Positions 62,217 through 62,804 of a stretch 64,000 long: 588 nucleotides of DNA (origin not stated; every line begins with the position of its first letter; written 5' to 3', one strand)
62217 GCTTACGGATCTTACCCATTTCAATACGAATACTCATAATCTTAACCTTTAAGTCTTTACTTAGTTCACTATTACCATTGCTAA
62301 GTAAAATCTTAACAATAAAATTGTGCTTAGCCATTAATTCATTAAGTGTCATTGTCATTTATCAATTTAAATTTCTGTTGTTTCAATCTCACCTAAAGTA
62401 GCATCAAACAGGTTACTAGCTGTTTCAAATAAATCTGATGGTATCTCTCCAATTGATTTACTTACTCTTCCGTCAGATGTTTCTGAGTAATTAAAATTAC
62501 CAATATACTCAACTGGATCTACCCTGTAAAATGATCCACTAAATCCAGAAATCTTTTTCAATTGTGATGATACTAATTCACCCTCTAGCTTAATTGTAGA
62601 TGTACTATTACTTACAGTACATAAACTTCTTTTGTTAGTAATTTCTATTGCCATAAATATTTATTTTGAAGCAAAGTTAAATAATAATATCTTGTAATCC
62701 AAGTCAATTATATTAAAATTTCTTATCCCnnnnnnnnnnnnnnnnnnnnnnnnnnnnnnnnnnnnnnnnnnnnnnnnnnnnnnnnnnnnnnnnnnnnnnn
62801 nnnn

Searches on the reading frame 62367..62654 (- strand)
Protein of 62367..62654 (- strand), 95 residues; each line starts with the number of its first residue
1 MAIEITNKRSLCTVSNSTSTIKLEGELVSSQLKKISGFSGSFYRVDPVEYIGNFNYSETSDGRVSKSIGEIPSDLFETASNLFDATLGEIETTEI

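Call 10: search_protein_families(library=phrogs, proteins=[window:62367-62654:-], max_evalue=0.00001)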
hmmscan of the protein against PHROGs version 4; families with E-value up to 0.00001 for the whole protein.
window:62367-62654:- (95 aa): 0 families

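Call 15: search_protein_families(library=pfam, proteins=[window:62367-62654:-], max_evalue=0.001)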
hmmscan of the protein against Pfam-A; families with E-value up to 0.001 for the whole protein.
window:62367-62654:- (95 aa): 0 families

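Call 27: find_related_loci(query=window:62367-62654:-, collection=viral_contigs, flank=10000)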
Query window:62367-62654:- (95 aa) in viral_contigs; peptide patterns used: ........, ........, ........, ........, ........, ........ (x = any residue, [..] = any of these).
26 stretches matched a pattern, but none encodes a relative of the query by tblastn (E <= 1e-3).
